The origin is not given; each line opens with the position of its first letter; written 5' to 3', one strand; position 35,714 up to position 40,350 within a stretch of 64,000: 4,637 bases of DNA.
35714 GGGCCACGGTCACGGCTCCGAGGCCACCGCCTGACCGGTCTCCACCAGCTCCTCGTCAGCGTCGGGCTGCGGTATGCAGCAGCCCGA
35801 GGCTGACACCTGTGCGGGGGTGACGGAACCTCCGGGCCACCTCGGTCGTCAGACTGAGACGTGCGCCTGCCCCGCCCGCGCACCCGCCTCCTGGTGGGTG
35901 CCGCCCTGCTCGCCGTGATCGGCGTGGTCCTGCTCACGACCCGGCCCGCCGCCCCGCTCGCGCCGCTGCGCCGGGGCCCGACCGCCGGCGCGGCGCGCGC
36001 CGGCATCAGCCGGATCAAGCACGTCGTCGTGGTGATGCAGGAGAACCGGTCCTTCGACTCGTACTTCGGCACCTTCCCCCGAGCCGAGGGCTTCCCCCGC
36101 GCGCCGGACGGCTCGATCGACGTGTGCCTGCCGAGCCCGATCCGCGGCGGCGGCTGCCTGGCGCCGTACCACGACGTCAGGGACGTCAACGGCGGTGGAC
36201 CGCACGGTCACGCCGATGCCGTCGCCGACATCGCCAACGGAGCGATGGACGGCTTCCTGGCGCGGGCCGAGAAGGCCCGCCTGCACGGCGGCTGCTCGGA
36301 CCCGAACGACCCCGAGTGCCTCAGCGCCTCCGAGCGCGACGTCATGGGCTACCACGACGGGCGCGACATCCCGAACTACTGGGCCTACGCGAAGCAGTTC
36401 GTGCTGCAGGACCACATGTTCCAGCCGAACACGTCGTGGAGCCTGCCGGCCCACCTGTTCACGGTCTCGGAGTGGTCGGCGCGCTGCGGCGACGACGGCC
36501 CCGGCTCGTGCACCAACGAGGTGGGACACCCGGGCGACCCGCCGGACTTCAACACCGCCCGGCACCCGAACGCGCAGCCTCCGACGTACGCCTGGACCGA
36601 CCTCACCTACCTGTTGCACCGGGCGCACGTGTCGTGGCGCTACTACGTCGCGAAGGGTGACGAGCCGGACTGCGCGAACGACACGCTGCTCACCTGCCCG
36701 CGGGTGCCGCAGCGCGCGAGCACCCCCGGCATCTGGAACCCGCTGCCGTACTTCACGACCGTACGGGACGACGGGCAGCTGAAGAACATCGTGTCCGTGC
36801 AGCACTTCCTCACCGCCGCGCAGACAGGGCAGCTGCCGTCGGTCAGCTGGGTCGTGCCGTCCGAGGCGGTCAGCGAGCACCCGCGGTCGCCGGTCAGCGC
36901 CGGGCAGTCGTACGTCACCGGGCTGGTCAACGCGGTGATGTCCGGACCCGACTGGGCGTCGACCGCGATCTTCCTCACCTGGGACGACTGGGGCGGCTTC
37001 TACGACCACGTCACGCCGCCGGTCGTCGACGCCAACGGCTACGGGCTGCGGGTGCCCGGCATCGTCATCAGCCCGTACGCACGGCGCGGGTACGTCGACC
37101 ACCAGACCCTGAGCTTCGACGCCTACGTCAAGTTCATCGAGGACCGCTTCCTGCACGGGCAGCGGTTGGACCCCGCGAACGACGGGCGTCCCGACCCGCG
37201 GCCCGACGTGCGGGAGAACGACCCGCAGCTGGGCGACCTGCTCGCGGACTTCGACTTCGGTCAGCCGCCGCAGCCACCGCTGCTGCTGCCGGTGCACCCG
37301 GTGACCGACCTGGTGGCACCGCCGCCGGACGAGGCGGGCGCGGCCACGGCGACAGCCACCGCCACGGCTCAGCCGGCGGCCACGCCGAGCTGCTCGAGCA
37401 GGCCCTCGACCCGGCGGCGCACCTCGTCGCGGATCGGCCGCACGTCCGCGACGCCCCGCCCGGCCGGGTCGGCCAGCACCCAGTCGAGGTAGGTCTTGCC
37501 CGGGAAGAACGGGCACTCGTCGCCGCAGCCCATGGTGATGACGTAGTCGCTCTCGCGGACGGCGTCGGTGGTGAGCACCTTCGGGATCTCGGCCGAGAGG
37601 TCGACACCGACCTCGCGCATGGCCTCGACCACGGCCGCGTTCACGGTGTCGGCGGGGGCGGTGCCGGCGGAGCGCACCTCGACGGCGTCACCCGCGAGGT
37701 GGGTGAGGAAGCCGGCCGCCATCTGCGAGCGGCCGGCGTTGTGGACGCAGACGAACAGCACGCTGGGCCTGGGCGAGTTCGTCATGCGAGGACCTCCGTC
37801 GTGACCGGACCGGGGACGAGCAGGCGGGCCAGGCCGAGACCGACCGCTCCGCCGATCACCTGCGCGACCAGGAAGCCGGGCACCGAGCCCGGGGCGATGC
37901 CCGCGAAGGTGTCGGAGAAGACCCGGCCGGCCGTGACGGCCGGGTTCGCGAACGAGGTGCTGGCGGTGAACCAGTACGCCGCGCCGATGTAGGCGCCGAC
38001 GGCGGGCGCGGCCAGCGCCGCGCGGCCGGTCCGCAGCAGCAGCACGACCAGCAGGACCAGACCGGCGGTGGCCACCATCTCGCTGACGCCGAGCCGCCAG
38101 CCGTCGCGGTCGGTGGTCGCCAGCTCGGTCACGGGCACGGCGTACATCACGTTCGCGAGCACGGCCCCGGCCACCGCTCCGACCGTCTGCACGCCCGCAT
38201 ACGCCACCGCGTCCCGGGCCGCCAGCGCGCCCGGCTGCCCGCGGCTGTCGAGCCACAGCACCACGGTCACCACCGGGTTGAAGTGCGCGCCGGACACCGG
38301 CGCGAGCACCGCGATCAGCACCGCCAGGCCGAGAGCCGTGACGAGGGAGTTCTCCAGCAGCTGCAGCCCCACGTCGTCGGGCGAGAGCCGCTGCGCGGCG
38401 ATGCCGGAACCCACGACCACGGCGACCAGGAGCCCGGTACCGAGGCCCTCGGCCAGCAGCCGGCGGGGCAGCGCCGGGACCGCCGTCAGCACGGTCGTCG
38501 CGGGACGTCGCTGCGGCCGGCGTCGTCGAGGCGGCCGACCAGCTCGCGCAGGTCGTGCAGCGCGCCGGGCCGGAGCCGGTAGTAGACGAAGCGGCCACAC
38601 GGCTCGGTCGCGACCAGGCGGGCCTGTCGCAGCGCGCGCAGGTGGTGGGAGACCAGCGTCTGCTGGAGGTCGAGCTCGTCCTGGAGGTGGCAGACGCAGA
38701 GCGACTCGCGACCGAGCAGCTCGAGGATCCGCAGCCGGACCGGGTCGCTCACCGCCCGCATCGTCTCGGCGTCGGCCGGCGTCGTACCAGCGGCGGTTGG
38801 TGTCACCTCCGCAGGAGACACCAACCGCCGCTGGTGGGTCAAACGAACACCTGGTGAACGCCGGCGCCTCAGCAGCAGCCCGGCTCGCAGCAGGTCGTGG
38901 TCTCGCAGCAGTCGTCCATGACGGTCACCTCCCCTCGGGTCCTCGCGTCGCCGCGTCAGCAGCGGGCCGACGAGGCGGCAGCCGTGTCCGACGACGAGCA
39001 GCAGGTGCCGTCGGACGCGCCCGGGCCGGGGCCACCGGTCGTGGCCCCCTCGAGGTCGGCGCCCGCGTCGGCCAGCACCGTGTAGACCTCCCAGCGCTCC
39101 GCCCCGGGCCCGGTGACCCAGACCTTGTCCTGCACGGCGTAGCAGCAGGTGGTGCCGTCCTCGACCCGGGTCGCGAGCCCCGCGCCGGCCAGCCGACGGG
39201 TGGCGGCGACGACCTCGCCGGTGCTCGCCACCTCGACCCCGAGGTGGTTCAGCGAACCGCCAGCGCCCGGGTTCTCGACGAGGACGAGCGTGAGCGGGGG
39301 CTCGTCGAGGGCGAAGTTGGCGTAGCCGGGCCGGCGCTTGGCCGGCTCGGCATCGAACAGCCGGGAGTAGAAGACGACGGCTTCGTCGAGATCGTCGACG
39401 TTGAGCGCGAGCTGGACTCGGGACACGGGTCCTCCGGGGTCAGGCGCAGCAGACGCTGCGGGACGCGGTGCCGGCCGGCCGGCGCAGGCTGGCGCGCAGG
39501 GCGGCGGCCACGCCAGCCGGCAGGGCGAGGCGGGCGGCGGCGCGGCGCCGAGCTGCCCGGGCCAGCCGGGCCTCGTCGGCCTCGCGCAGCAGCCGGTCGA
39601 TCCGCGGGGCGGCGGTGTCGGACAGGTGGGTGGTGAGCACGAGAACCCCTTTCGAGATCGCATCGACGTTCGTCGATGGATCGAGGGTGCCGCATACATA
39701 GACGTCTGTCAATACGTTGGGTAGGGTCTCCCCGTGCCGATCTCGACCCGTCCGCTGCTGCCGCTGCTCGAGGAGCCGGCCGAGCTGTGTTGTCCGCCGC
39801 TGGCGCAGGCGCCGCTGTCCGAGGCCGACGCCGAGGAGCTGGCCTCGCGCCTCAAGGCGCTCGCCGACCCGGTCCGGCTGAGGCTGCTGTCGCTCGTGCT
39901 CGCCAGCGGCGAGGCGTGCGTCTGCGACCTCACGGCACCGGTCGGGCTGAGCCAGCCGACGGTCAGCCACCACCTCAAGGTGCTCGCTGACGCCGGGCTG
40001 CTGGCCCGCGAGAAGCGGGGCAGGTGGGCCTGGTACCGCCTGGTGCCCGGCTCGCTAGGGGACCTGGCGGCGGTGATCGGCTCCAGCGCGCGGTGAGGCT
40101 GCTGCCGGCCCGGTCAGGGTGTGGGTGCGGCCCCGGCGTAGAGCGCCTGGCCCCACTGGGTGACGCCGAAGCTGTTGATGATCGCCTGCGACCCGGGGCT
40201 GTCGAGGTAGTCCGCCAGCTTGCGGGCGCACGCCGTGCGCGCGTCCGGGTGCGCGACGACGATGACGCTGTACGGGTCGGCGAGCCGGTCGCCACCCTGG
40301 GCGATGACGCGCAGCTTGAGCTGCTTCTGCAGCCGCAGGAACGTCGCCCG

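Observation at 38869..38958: Unannotated 16-aa micro-ORF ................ (three vicinal Cys pairs) inside the arsenic/cadmium locus, in frame with the ArsI/CadI-like gene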

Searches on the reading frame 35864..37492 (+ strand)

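Call 5: search_protein_families(library=ncbifam, proteins=[window:35864-37492:+])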
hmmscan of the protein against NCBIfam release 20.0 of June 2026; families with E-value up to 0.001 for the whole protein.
window:35864-37492:+ (542 aa): 2 families
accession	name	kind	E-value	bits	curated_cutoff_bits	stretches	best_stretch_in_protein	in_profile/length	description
TIGR03396.1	PC_PLC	equivalog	4.6e-49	167.4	580.25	2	46-387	38-349/688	phosphocholine-specific phospholipase C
TIGR03397.1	acid_phos_Burk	subfamily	2.3e-37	129.3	362.75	2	227-430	249-451/483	acid phosphatase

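Call 6: search_protein_families(library=pfam, proteins=[window:35864-37492:+])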
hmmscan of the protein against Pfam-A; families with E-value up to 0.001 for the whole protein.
window:35864-37492:+ (542 aa): 1 family
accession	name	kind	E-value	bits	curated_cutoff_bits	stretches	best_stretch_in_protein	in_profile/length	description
PF04185.19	Phosphoesterase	-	5.8e-67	226.8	23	1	51-429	1-353/356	Phosphoesterase family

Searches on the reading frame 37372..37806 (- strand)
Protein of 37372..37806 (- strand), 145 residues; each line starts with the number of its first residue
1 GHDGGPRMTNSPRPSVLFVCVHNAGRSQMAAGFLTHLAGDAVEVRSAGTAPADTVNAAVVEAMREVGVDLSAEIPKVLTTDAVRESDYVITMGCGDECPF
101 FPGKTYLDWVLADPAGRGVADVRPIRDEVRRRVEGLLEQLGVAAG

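Call 5: search_protein_families(library=ncbifam, proteins=[window:37372-37806:-])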
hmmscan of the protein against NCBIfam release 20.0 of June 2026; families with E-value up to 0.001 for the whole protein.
window:37372-37806:- (145 aa): 3 families
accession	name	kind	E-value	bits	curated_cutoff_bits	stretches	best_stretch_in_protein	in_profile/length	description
TIGR02689.1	ars_reduc_gluta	equivalog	6.8e-22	78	157.6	1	16-136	3-125/126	arsenate reductase, glutathione/glutaredoxin type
NF010053.0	PRK13530.1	subfamily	7.1e-22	78.2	215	1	15-136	5-128/133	arsenate reductase (thioredoxin)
TIGR02691.1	arsC_pI258_fam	equivalog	2e-21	76.6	174.3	1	16-134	1-127/129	arsenate reductase (thioredoxin)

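Call 6: search_protein_families(library=pfam, proteins=[window:37372-37806:-])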
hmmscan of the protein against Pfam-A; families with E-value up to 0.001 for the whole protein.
window:37372-37806:- (145 aa): 1 family
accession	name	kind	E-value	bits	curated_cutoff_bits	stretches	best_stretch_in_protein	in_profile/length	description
PF01451.26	LMWPc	-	8.1e-21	75.2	23.2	1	16-137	1-144/144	Low molecular weight phosphotyrosine protein phosphatase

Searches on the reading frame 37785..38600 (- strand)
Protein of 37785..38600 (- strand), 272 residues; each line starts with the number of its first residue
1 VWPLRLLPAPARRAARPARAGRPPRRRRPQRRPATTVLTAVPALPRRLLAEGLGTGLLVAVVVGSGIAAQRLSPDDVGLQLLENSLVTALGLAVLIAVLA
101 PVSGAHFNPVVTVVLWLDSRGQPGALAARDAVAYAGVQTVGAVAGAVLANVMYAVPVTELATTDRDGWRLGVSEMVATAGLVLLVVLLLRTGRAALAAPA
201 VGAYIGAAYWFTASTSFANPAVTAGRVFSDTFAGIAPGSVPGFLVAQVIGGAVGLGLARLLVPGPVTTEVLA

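Call 5: search_protein_families(library=ncbifam, proteins=[window:37785-38600:-])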
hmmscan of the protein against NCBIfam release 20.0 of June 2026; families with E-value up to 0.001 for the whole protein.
window:37785-38600:- (272 aa): 2 families
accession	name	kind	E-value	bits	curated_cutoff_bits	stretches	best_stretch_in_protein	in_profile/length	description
TIGR00861.1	MIP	subfamily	3.9e-19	69.3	171.25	2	50-211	1-176/224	MIP family channel protein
NF003838.0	PRK05420.1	equivalog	3.2e-11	43.2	256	1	46-151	3-101/231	aquaporin Z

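Call 6: search_protein_families(library=pfam, proteins=[window:37785-38600:-])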
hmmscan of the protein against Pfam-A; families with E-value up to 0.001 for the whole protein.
window:37785-38600:- (272 aa): 1 family
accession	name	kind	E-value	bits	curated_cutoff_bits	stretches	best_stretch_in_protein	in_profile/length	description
PF00230.25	MIP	-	4.3e-20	72.9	25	1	45-209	8-171/222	Major intrinsic protein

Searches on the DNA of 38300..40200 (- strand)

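Call 25: search_dna_similar(query=window:38780-39100:-, collection=plasmids, mode=distant, max_rows=20)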
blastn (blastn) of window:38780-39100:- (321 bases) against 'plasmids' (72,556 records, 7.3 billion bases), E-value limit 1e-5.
No match.

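Call 42: search_rna_families(source=window, start=38300, end=40200, threshold=evalue, max_evalue=1)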
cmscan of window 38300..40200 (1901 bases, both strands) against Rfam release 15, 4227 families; matches with E-value up to 1: 5.
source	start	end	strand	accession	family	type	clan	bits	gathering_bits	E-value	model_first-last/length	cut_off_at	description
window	38785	38836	-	RF03819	mir-Ro6-3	Gene; miRNA;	-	29.6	79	0.033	1-72/72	no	mir-Ro6-3 microRNA precursor family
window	38783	38839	+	RF04198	MIR8670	Gene; miRNA;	-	27.2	150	0.017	1-142/142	no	MIR8670 microRNA precursor family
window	38784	38835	-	RF03549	mir-15_2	Gene; miRNA;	-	24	80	0.054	1-56/56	no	mir-15_2 microRNA precursor family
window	38776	38853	+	RF04141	MIR8622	Gene; miRNA;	-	23.4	197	0.13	1-212/212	no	MIR8622 microRNA precursor family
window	38787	38834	-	RF01390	isrG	Gene; sRNA;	-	13.7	100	0.64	117-217/279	no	isrG Hfq binding RNA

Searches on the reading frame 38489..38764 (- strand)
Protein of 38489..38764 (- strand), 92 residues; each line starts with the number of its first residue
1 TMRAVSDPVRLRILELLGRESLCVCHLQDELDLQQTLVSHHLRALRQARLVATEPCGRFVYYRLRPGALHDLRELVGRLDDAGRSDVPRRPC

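Call 5: search_protein_families(library=ncbifam, proteins=[window:38489-38764:-])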
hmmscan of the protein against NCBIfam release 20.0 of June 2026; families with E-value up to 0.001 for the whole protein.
window:38489-38764:- (92 aa): 9 families
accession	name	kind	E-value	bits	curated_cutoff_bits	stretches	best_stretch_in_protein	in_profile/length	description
NF033788.1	HTH_metalloreg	subfamily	6.7e-25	86.7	55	1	2-72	5-76/77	metalloregulator ArsR/SmtB family transcription factor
NF033789.1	repress_SdpR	subfamily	2.5e-15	56.2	100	1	1-72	1-72/79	autorepressor SdpR family transcription factor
NF045707.1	Dbac_1936_reg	equivalog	3.9e-15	55.7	115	1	3-66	12-75/99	ArsR/SmtB-type metalloregulator TsoR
NF041413.1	ArsR_Rv2640c_fam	equivalog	1.2e-12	48.3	155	1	2-76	36-113/118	Rv2640c family ArsR-like transcriptional regulator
NF007528.0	PRK10141.1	subfamily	8.2e-10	38.6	97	1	3-66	11-75/117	metalloregulator ArsR/SmtB family transcription factor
NF047906.1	CdPbTransRegCmtR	equivalog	1.7e-09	37.5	150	1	3-76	16-90/104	Cd(II)/Pb(II)-sensing metalloregulatory transcriptional regulator CmtR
NF040642.1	sulf_sens_BigR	equivalog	3e-08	33.6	155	1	2-65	14-77/95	sulfite-sensing transcriptional repressor BigR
NF053755.1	MsvR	equivalog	4.9e-05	23.1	220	1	2-54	7-59/236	transcriptional factor MsvR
NF053602.1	Phr_regulator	exception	0.00047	19.8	320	1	9-53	13-57/191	heat shock transcription regulator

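Call 6: search_protein_families(library=pfam, proteins=[window:38489-38764:-])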
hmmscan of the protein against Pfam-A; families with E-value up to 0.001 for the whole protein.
window:38489-38764:- (92 aa): 2 families
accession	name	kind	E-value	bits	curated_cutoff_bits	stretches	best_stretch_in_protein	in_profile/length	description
PF01022.26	HTH_5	-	8.2e-15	54.9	22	1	7-52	1-46/47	Bacterial regulatory protein, arsR family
PF12840.13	HTH_20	-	1.1e-07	32.1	27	1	6-53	2-50/51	Helix-turn-helix domain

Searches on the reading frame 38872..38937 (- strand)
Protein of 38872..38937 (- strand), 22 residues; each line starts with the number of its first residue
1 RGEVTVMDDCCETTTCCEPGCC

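Call 15: search_protein_families(library=ncbifam, proteins=[window:38872-38937:-], max_evalue=10)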
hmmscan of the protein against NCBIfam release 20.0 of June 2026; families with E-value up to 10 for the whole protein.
seq(22 aa): 0 families

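Call 16: search_protein_families(library=pfam, proteins=[window:38872-38937:-], max_evalue=10)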
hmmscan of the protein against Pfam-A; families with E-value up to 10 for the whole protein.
seq(22 aa): 0 families
